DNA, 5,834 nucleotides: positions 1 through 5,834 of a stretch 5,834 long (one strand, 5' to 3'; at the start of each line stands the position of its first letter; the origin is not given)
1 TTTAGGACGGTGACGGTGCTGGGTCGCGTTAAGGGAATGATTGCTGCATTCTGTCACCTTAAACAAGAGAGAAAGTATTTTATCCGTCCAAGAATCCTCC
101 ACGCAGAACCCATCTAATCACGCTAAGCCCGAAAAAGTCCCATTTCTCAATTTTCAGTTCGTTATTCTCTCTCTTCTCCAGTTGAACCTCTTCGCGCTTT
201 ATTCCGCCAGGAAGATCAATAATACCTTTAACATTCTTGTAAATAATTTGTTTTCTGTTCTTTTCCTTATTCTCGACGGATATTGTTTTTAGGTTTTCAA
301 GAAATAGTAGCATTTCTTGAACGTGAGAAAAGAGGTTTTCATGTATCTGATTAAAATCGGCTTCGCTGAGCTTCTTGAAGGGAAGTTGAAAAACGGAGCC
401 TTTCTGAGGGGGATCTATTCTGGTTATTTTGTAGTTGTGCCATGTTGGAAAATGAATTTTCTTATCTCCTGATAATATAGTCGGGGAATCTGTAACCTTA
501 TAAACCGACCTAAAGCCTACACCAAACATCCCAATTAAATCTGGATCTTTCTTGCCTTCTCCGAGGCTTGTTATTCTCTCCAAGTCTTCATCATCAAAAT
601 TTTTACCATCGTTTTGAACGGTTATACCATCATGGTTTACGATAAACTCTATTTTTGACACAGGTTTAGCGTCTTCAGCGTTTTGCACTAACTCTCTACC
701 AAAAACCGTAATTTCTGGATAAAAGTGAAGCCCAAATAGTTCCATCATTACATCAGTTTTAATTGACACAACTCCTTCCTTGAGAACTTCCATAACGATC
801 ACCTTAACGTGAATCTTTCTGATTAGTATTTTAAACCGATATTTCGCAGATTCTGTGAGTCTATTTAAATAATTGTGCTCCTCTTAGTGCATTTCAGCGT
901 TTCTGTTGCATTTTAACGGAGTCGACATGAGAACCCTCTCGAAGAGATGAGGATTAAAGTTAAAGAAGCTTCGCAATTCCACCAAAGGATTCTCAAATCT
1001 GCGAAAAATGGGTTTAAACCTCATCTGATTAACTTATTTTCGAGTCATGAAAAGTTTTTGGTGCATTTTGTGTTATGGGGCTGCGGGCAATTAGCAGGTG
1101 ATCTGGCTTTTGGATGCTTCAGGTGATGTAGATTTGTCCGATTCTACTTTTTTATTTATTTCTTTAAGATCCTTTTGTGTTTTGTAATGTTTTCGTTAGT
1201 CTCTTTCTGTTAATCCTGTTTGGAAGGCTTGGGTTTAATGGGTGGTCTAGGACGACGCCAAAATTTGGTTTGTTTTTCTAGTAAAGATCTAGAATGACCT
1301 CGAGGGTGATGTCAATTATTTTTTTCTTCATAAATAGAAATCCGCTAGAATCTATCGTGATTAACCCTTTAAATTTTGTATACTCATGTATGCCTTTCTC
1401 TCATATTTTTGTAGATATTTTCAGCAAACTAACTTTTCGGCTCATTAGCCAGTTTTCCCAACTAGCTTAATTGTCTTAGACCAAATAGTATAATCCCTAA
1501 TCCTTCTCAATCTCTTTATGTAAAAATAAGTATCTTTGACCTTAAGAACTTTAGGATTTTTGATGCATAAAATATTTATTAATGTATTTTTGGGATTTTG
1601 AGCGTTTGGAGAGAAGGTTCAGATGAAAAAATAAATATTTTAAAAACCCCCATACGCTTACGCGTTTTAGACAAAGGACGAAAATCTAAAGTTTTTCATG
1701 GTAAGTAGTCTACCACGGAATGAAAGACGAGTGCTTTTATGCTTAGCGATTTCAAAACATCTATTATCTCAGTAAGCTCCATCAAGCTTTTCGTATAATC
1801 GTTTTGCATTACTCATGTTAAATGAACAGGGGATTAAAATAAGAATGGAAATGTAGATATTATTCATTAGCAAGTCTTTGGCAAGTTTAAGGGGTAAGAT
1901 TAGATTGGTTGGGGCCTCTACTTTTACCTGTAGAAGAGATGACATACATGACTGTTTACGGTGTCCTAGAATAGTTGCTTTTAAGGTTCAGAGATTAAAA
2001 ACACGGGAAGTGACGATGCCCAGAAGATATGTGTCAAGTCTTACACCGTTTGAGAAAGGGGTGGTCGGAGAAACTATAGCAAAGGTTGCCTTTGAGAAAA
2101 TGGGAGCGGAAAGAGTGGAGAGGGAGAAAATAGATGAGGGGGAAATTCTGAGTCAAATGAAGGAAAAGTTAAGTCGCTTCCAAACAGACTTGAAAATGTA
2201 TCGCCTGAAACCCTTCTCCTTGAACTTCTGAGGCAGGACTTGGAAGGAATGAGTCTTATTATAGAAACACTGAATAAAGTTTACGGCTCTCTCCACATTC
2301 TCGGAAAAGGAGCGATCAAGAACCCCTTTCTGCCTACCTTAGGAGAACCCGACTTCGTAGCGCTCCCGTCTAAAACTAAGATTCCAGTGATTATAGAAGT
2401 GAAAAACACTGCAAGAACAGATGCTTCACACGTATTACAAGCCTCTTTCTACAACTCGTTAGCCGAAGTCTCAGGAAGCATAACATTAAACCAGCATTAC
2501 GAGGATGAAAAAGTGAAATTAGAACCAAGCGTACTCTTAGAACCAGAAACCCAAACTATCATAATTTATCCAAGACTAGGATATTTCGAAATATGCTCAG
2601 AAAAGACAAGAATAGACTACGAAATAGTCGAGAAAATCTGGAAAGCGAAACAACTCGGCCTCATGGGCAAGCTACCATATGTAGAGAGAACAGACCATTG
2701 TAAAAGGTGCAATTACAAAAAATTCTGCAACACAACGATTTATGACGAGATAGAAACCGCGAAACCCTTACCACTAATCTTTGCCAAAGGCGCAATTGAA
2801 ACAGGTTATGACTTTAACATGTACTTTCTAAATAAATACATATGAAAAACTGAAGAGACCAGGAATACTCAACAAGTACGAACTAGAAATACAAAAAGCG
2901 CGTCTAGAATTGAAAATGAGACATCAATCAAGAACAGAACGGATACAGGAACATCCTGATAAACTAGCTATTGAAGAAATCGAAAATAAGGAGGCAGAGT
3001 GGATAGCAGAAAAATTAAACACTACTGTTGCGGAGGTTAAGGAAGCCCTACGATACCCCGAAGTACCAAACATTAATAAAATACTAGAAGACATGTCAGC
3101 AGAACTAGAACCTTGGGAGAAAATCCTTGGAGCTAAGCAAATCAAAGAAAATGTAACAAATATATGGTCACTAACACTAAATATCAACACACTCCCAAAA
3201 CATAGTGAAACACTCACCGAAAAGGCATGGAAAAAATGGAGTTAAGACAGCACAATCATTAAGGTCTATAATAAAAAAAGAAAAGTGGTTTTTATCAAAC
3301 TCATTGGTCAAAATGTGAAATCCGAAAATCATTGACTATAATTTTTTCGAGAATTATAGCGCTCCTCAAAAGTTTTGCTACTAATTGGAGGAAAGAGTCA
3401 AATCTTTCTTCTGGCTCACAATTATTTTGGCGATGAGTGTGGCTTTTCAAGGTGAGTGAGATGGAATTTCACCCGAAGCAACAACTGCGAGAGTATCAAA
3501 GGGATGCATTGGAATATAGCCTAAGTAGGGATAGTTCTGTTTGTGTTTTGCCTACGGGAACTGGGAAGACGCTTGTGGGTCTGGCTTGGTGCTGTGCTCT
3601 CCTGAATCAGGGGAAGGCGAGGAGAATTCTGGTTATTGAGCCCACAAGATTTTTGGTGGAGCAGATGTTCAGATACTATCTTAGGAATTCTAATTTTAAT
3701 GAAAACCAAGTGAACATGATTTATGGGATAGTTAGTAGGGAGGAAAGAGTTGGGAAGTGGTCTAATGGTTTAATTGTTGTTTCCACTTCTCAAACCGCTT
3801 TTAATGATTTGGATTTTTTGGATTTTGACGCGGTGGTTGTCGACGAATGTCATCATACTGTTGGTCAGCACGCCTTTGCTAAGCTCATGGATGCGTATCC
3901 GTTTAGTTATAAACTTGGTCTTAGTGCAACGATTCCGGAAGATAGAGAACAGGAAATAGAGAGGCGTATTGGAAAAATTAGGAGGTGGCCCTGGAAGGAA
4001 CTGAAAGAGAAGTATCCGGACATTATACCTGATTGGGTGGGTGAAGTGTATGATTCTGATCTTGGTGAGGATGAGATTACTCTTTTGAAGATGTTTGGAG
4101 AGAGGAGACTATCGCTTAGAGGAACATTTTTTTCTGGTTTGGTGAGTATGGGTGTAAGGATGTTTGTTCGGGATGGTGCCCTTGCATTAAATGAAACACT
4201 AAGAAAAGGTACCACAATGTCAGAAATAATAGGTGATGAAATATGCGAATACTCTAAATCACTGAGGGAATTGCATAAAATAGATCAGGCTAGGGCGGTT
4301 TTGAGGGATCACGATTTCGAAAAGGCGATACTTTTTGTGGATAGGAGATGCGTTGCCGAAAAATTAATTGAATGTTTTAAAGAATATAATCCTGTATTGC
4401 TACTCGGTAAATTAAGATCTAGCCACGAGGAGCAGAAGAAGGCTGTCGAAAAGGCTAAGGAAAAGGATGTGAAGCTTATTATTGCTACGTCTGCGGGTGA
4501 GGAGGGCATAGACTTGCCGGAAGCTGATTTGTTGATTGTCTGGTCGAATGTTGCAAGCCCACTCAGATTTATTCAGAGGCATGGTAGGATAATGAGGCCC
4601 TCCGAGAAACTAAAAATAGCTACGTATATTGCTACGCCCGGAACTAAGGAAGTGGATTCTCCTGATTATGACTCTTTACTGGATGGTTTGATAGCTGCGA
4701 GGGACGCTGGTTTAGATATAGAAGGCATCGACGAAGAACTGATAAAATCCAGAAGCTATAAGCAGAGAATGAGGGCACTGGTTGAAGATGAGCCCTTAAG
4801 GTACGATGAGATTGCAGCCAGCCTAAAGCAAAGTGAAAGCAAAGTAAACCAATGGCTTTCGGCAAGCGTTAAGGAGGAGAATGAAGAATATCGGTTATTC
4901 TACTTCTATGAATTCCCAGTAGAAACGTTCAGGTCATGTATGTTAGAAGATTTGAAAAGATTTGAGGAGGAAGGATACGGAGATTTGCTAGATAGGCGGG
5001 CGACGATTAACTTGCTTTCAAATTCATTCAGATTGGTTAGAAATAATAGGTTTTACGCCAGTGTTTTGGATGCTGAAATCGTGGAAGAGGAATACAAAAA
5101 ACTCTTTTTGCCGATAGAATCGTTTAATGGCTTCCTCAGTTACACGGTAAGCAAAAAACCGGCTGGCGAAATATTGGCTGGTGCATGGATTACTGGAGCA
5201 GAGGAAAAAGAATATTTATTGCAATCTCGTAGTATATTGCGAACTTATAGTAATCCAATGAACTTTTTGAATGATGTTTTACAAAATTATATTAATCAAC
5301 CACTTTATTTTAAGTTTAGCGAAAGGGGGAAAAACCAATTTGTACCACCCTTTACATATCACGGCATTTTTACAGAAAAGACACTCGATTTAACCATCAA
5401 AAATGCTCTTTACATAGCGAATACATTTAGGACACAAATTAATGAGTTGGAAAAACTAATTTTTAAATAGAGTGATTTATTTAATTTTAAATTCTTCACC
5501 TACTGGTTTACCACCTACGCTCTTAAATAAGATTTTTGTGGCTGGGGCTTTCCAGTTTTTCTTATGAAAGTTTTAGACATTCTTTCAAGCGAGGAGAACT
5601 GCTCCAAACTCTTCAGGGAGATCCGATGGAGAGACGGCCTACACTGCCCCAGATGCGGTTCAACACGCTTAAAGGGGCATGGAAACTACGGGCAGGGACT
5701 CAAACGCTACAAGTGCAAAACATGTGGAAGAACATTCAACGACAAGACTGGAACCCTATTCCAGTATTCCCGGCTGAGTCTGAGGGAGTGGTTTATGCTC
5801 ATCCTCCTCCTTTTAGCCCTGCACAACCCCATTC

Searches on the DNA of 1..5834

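Call 106: search_rna_families(source=window, threshold=evalue, max_evalue=0.1)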
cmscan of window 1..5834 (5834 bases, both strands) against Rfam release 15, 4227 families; matches with E-value up to 0.1: 0.
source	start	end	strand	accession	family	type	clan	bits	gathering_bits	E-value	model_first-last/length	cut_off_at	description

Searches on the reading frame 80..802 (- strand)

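Call 3: search_protein_families(library=pfam, proteins=[window:80-802:-], max_evalue=1)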
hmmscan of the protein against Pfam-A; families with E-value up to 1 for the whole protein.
window:80-802:- (240 aa): 5 families
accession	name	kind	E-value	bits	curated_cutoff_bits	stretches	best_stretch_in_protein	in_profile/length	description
PF25794.1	SACS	-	2.9e-22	80.1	32.8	2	26-116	13-125/247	Sacsin domain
PF02518.31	HATPase_c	-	0.00013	22.8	26.4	1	36-142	11-107/111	Histidine kinase-, DNA gyrase B-, and HSP90-like ATPase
PF13589.12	HATPase_c_3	-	0.0083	16.6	25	1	37-112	9-93/137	Histidine kinase-, DNA gyrase B-, and HSP90-like ATPase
PF17008.10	DUF5088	-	0.021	15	29.4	1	144-220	65-138/184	Domain of unknown function (DUF5088)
PF18218.6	Spa1_C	-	0.057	14.3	26.4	0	57-86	36-65/99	Lantibiotic immunity protein Spa1 C-terminal domain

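Call 4: search_protein_families(library=padloc, proteins=[window:80-802:-], max_evalue=0.1)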
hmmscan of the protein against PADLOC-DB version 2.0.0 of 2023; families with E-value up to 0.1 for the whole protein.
window:80-802:- (240 aa): 8 families
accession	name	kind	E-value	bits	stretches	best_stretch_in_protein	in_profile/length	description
PDLC03966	TmtA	-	7.6e-28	94.9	1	34-188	46-237/1655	-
PDLC03972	TmtA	-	2.3e-23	80.3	1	37-213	47-231/1302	-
PDLC03969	TmtA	-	1.2e-21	74.1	1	32-186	30-215/1563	-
PDLC03965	TmtA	-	1.3e-21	74.5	2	33-119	34-122/1370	-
PDLC03964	TmtA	-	1.5e-19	67.6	2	37-118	52-139/1538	-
PDLC03971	TmtA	-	3.6e-17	59.2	1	37-112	60-145/1782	-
PDLC03968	TmtA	-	8.9e-16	54.8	1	36-209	80-261/1486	-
PDLC03970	TmtA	-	2.1e-13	47.2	1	37-104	68-135/1552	-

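Call 8: search_protein_families(library=ncbifam, proteins=[window:80-802:-], max_evalue=0.1)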
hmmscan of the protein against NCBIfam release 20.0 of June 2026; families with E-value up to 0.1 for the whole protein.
window:80-802:- (240 aa): 4 families
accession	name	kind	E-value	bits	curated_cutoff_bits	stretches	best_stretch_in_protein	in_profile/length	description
NF047352.1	P_loop_sacsin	domain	2.8e-21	75.8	50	1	36-109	5-79/80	sacsin N-terminal ATP-binding-like domain-containing protein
NF003555.1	PRK05218.1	equivalog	5e-07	28.6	371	1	83-114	109-140/614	molecular chaperone HtpG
NF010683.0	PRK14083.1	equivalog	5.6e-05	21.8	455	1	19-113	15-130/604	HSP90 family protein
NF004541.0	PRK05888.2-2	equivalog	0.065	13.1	217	0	152-204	115-164/168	NADH-quinone oxidoreductase subunit NuoI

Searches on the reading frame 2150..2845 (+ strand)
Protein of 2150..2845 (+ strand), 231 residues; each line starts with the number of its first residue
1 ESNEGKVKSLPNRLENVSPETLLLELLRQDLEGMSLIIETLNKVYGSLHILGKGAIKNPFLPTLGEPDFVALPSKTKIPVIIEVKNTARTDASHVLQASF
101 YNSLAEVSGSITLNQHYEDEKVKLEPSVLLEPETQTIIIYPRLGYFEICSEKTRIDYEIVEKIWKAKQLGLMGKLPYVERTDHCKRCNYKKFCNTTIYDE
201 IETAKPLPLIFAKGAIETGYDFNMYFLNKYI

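Call 3: search_protein_families(library=pfam, proteins=[window:2240-2845:+], max_evalue=1)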
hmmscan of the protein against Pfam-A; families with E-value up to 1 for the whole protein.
window:2240-2845:+ (201 aa): 2 families
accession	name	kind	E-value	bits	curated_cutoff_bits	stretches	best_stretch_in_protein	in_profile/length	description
PF01930.23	Cas_Cas4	-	5.6e-06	27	22.7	1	120-163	115-158/160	Domain of unknown function DUF83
PF25098.1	PEX18_PEX21_C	-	0.22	12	25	0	117-144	17-43/68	PEX18/PEX21 C-terminal domain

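Call 4: search_protein_families(library=padloc, proteins=[window:2240-2845:+], max_evalue=0.1)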
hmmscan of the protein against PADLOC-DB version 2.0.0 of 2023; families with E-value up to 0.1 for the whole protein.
window:2240-2845:+ (201 aa): 10 families
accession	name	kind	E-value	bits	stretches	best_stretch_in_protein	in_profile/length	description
PDLC01447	Cas4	-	9.6e-11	40.4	1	26-165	47-159/161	"CAS-I,CAS-II,CAS-III,CAS-IV,CAS-V,CAS-VI; acquisition_associated"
PDLC01250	Cas4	-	5.2e-08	31.3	1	35-163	64-167/168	"CAS-I,CAS-II,CAS-III,CAS-IV,CAS-V,CAS-VI; acquisition_associated"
PDLC00944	Cas4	-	3.2e-07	28.7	1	33-163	66-176/177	Cas4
PDLC01611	Cas4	-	5.9e-07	27.9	1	122-163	115-156/158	"CAS-I,CAS-II,CAS-III,CAS-IV,CAS-V,CAS-VI; acquisition_associated"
PDLC00943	Cas4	-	6.7e-07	27.4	1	34-164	69-179/180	CRISPR-associated protein Cas4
PDLC01771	Cas4b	-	3.1e-05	22.2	1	113-165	108-160/162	-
PDLC02086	Cas4b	-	0.0006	17.9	1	104-163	100-159/161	-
PDLC02085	Cas4a2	-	0.00094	17.6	1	123-167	121-165/166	-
PDLC01513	Cas8a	-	0.0051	14.5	1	41-99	167-225/327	CAS-I-A; effector_LS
PDLC02083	Cas4_II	-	0.0094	14.4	1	118-164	140-184/186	-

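Call 8: search_protein_families(library=ncbifam, proteins=[window:2150-2845:+], max_evalue=0.1)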
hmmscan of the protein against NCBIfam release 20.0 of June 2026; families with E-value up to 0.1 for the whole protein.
window:2150-2845:+ (231 aa): 2 families
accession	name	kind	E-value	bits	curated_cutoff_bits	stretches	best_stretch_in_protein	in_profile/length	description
TIGR00372.1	cas4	equivalog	3.4e-06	27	65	1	64-194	69-179/180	CRISPR-associated protein Cas4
TIGR04085.1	rSAM_more_4Fe4S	domain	0.069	13.6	27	0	158-194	34-71/93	SPASM domain-containing protein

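Call 15: find_homologous_proteins(query=window:2150-2845:+)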
Query window:2150-2845:+ (231 aa): 7 proteins with E <= 0.001 among 430 candidates. Only proteins of 127 to 405 residues were searched: fused or split forms outside these lengths cannot appear, so this answer is no evidence that the protein stands alone or is whole; find_related_loci, which searches DNA, has no such limit.
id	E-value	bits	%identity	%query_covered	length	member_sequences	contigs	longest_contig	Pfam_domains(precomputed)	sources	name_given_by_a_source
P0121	3.3e-128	444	100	86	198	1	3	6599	PF01930.24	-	-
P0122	1.3e-33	135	34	93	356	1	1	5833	-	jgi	-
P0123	6.8e-33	132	38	91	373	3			-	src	-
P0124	4.1e-32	130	37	90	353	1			-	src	-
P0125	5.7e-32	129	37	89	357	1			-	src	-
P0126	4.5e-25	107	39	74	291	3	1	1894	-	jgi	jgi:hypothetical protein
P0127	4.2e-7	48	35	41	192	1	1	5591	-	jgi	-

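Call 17: find_encoding_contigs(protein=P0122, flank=8000, max_places=4)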
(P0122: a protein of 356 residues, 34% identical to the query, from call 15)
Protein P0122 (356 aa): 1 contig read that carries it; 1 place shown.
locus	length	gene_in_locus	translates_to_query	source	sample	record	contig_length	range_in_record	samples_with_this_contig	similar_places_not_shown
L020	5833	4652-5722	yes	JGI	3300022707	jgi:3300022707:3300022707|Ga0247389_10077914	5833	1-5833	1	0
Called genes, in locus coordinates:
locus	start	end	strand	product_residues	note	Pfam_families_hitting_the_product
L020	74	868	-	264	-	-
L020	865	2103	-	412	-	PF02195:ParB_N (weak)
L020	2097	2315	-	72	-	PF01844:HNH, PF13395:HNH_4, PF14279:HNH_5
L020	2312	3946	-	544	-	PF18062:RE_AspBHI_N, PF26348:SRA_ScoMcrA (weak)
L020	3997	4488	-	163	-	-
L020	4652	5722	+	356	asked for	-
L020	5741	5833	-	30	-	?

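Call 18: find_encoding_contigs(protein=P0123, flank=8000, max_places=4)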
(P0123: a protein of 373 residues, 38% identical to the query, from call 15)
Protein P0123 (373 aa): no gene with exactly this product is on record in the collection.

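Call 19: find_encoding_contigs(protein=P0127, flank=8000, max_places=4)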
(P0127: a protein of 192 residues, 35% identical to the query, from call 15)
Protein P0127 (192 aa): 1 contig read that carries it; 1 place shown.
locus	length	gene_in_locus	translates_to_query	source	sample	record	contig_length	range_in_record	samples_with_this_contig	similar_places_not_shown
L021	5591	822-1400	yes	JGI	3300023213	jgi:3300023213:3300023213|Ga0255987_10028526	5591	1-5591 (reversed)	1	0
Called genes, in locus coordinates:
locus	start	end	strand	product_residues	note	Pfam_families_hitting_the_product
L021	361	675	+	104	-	-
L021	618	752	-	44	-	-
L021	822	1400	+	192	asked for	-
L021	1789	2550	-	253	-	-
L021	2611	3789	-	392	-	PF18928:DUF5677 (faint)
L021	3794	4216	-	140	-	-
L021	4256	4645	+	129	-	-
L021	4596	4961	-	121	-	-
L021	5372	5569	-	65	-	-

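Call 20: find_encoding_contigs(protein=P0121, flank=8000, max_places=4)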
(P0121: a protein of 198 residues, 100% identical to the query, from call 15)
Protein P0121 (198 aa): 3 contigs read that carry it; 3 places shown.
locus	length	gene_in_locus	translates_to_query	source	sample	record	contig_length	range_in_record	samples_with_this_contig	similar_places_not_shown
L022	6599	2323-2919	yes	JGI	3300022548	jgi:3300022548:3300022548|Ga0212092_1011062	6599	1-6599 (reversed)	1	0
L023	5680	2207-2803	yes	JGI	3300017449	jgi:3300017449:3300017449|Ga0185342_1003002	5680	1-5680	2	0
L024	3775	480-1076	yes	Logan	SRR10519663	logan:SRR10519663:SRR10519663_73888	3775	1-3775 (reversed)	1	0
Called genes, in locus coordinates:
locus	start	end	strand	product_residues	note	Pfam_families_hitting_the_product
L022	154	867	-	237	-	PF25794:SACS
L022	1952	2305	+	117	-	-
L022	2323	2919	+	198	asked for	PF01930:Cas_Cas4 (faint)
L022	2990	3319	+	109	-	-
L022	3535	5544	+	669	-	PF00270:DEAD, PF04851:ResIII, PF00271:Helicase_C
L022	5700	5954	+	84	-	-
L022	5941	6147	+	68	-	-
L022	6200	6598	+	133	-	?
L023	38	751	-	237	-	PF25794:SACS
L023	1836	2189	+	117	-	-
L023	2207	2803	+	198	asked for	PF01930:Cas_Cas4 (faint)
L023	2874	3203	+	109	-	-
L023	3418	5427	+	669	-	PF00270:DEAD, PF04851:ResIII, PF00271:Helicase_C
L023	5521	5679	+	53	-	?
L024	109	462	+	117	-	-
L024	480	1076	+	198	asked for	PF01930:Cas_Cas4 (faint)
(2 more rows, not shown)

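Call 44: find_encoding_contigs(protein=P0126, flank=8000, max_places=3)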
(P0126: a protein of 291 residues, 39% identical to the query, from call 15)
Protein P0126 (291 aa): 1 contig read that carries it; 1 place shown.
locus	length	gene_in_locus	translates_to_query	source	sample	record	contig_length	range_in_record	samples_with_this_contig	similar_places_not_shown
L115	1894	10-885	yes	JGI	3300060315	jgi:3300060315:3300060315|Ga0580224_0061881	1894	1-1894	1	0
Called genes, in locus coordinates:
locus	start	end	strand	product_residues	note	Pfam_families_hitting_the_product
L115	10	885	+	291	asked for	-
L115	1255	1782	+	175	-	-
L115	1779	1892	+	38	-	?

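Call 53: search_solved_structures(query=A3, max_evalue=1, show_alignments=2)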
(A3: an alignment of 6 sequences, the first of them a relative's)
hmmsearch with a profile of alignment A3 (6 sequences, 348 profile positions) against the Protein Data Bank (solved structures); distinct sequences matched with E-value up to 1: 4.
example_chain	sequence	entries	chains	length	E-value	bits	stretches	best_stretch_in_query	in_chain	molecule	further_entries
6zlt_A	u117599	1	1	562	0.079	15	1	292-326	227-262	SusD homolog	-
5lx8_A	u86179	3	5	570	0.081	15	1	292-326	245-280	SusD homolog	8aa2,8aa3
5t3r_A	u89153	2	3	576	0.082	15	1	292-326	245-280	SusD homolog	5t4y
6z8i_A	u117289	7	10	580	0.083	15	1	292-326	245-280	SusD homolog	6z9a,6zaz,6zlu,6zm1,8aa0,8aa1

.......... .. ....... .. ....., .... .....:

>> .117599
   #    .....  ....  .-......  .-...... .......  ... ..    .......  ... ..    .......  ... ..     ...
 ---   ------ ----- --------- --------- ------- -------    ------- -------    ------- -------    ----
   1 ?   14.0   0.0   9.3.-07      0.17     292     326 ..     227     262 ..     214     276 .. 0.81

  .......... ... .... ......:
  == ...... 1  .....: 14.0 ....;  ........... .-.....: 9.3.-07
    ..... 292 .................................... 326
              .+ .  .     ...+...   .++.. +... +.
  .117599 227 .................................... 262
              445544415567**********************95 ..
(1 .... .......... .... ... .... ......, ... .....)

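Call 56: search_protein_families(library=pfam, proteins=[L115:1255-1782:+], max_evalue=0.01)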
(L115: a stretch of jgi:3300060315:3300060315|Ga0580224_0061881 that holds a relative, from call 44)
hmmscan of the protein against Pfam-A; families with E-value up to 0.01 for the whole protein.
L115:1255-1782:+ (175 aa): 0 families

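Call 88: search_protein_families(library=pfam, proteins=[L115:937-1782:+, L021:1789-2550:-, L021:2611-3789:-, L020:3997-4512:-], max_evalue=0.05)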
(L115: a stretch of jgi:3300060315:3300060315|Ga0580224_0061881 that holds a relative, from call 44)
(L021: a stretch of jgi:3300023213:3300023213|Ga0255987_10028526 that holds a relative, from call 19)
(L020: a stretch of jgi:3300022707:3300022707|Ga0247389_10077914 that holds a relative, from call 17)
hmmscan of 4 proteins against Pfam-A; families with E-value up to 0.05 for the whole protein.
L115:937-1782:+ (281 aa): 0 families

L021:1789-2550:- (253 aa): 0 families

L021:2611-3789:- (392 aa): 1 family
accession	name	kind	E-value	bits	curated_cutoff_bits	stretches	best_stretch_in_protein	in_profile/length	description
PF18928.5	DUF5677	-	1.3e-06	29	27.1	1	39-87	4-52/166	Family of unknown function (DUF5677)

L020:3997-4512:- (171 aa): 2 families
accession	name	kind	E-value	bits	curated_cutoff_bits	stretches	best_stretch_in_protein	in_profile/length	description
PF01935.23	DUF87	-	0.0061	17.1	23.2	1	60-167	83-184/220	Helicase HerA, central domain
PF00130.28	C1_1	-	0.0072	16.6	26.5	1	59-88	10-38/53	Phorbol esters/diacylglycerol binding domain (C1 domain)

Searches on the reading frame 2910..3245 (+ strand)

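Call 3: search_protein_families(library=pfam, proteins=[window:2910-3245:+], max_evalue=1)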
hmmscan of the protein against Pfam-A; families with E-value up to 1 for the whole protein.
window:2910-3245:+ (111 aa): 2 families
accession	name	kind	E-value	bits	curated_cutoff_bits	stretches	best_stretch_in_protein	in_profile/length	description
PF16752.10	TBCC_N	-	0.01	16.6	27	1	3-104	5-109/115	Tubulin-specific chaperone C N-terminal domain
PF05531.17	NPV_P10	-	0.22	12.5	29.8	0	35-96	22-71/75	Nucleopolyhedrovirus P10 protein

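Call 4: search_protein_families(library=padloc, proteins=[window:2910-3245:+], max_evalue=0.1)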
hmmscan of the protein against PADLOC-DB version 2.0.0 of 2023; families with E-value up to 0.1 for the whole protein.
window:2910-3245:+ (111 aa): 2 families
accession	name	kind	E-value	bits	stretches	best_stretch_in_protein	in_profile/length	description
PDLC02726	PbeC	-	0.0026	14.3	1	6-67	241-302/637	PbeC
PDLC03709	HEase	-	0.047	10.4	1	4-89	231-307/454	homing endonuclease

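Call 8: search_protein_families(library=ncbifam, proteins=[window:2910-3245:+], max_evalue=0.1)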
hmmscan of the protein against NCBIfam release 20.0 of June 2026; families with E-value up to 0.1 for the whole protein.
window:2910-3245:+ (111 aa): 0 families
